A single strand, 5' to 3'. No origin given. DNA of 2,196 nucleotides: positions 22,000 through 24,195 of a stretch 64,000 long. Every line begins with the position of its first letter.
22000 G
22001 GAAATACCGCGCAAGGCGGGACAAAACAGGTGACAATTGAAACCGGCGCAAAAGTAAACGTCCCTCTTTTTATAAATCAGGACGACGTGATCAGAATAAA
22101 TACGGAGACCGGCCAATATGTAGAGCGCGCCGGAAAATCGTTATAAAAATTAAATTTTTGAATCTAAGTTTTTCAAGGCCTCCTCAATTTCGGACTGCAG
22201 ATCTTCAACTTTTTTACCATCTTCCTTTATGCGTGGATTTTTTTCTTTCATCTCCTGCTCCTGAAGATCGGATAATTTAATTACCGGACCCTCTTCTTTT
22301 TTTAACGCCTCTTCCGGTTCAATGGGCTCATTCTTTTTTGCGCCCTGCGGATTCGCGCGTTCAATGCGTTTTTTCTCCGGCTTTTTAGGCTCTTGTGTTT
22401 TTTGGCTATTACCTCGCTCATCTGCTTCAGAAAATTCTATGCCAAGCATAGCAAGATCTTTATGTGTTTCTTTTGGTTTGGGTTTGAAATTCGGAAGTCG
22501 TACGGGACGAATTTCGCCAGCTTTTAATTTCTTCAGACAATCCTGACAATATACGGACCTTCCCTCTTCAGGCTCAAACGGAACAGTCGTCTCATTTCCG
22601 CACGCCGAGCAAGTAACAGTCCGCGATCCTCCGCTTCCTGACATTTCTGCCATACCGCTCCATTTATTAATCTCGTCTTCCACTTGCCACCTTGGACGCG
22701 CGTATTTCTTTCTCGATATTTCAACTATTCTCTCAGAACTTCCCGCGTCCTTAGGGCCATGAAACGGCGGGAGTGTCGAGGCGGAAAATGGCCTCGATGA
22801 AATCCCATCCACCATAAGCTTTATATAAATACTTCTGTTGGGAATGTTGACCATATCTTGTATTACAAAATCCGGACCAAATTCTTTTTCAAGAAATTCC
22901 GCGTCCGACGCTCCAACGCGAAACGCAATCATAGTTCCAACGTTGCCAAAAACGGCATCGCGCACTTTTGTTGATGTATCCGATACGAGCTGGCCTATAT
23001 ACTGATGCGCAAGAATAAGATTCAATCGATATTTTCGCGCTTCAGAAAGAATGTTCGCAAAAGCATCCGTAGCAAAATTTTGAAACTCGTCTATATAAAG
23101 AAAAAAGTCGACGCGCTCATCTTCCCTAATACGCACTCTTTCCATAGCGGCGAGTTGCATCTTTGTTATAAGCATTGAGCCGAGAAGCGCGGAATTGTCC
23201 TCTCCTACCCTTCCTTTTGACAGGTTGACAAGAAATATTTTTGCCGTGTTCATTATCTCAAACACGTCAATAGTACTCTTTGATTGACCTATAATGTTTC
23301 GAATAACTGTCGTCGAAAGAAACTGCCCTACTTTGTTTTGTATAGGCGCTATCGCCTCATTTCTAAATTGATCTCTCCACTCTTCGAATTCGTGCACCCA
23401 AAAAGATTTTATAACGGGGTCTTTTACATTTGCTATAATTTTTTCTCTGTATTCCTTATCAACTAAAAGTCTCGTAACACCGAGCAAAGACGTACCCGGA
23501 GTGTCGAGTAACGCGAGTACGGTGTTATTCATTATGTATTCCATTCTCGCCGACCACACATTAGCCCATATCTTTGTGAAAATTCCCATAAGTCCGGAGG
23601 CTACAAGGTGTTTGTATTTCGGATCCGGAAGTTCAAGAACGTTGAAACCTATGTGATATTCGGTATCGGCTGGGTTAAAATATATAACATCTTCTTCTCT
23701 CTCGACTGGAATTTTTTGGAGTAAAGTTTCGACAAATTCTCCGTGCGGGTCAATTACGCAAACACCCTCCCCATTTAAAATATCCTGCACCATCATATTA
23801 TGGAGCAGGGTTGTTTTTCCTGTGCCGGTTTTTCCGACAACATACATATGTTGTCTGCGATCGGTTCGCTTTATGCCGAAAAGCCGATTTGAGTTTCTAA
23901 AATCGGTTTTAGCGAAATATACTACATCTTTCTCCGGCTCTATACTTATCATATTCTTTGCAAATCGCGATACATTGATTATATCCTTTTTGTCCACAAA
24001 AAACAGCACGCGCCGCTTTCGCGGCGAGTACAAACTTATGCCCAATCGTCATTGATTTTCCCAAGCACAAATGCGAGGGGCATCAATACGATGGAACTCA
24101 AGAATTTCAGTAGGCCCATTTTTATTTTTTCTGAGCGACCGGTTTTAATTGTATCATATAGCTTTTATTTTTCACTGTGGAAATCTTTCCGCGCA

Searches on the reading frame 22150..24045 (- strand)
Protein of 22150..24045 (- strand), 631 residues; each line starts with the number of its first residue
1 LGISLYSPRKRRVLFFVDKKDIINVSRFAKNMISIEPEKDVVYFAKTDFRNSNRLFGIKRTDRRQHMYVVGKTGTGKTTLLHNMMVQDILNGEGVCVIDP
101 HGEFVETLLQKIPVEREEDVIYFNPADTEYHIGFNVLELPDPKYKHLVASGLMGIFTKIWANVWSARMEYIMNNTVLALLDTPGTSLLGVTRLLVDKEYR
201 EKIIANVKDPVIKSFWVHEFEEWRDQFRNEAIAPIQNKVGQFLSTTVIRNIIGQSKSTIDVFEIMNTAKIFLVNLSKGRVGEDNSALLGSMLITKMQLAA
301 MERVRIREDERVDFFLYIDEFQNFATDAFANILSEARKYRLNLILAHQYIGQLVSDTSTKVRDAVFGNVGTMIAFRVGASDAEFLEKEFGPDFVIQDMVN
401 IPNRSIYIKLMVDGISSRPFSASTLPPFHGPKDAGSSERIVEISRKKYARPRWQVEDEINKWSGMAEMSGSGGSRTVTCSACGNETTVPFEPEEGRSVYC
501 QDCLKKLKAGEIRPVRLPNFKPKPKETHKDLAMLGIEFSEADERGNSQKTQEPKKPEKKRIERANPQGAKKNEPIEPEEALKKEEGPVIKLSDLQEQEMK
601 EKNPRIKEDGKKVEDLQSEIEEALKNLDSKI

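Call 3: search_protein_families(library=pfam, proteins=[window:22150-24045:-], max_evalue=1)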
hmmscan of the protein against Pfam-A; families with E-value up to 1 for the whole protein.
window:22150-24045:- (631 aa): 28 families (the best 25 are shown)
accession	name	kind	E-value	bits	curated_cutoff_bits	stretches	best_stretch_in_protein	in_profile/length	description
PF10412.15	TrwB_AAD_bind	-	4e-17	62.6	20.5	1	62-391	13-325/387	Type IV secretion-system coupling protein DNA-binding domain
PF23477.1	zf_Tbcl_2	-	1.6e-14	53.7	27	1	476-506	5-35/37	Probable treble clef zinc finger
PF02534.20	T4SS-DNA_transf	-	6.9e-09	35.5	20.1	2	39-137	29-114/468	Type IV secretory system Conjugative DNA transfer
PF01935.23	DUF87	-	2e-08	35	23.2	1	65-139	24-94/220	Helicase HerA, central domain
PF12696.13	TraG-D_C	-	1e-06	29.1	22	1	316-386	4-73/126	TraM recognition site of TraD and TraG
PF13401.12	AAA_22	-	5.5e-06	27.2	27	1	63-109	4-51/130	AAA domain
PF12846.13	AAA_10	-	0.0004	20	27.5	1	63-198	20-153/362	AAA-like domain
PF01580.24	FtsK_SpoIIIE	-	0.00049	20.1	24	1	62-86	39-61/221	FtsK/SpoIIIE family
PF25199.1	nSTAND_NTPase5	-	0.0033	17.7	34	1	60-120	37-99/145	Novel STAND NTPase 5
PF13191.12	AAA_16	-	0.0084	17.1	32.6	1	55-85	15-45/167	AAA ATPase domain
PF24389.1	ORC-CDC6-like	-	0.013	14.7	27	1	59-90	27-58/571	ORC-CDC6-like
PF25794.1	SACS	-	0.016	15.5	32.8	1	43-113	75-142/247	Sacsin domain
PF00270.35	DEAD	-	0.026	14.7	26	1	62-110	12-63/167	DEAD/DEAH box helicase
PF12775.13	AAA_7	-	0.03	14.3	25.8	1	62-85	31-54/181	P-loop containing dynein motor region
PF21344.3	Zn_ribbon_LysW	-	0.04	14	27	1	477-507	1-31/46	Alpha-aminoadipate carrier protein LysW-like, globular domain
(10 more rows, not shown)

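Call 4: search_protein_families(library=ncbifam, proteins=[window:22150-24045:-], max_evalue=1)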
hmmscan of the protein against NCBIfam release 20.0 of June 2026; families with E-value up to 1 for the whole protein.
window:22150-24045:- (631 aa): 33 families (the best 25 are shown)
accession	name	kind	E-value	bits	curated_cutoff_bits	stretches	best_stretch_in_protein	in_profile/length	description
TIGR03743.1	SXT_TraD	subfamily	1.2e-15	57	366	2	60-137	171-251/636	conjugative transfer system coupling protein TraD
TIGR04272.1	cxxc_cxxc_Mbark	domain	2.5e-15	55.9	36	1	476-507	5-36/37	CxxC-x17-CxxC domain-containing protein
NF045973.1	conju_CD1115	equivalog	7e-11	41.6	250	1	60-384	20-367/442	VirD4-like conjugal transfer protein, CD1115 family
TIGR02759.1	TraD_Ftype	equivalog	4.4e-09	35.7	521.35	2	58-128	170-234/566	type IV conjugative transfer system coupling protein TraD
TIGR03754.1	conj_TOL_TraD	equivalog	6.8e-09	34.8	647.55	1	58-112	174-226/643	type IV conjugative transfer system coupling protein TraD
NF041447.1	TrbC_conju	equivalog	4.1e-08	32.1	800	2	20-100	85-165/685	F-type conjugative transfer protein TrbC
NF053655.1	CedD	equivalog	2.5e-07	29.7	600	1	55-129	212-285/527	DNA-translocating ATPase CedD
NF045975.1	VirB4_plasma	equivalog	6.4e-07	27.5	590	1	66-105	517-556/894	Mbov_0397 family ICE element conjugal transfer ATPase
NF041326.1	Bacteroid_MobC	subfamily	0.00019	20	900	1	310-391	454-535/655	conjugal transfer protein MobC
TIGR03597.1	GTPase_YqeH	equivalog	0.0011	18.2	297.4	1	39-121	129-209/361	ribosome biogenesis GTPase YqeH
NF045971.1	conju_CD1110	equivalog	0.0018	16.6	325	1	66-106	417-458/752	VirB4-like conjugal transfer ATPase, CD1110 family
TIGR03880.1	KaiC_arch_3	hypoth_equivalog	0.0024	17.4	249.45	1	66-99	18-51/224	KaiC domain-containing protein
TIGR03167.1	tRNA_sel_U_synt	equivalog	0.0032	16.9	219.75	1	63-94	126-159/311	tRNA 2-selenouridine(34) synthase MnmH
TIGR00929.1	VirB4_CagE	subfamily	0.0047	15.2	643.1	1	66-87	439-460/792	VirB4 family type IV secretion/conjugal transfer ATPase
NF008752.0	PRK11784.1-4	equivalog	0.0066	15.3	266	1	63-87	142-166/357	tRNA 2-selenouridine(34) synthase MnmH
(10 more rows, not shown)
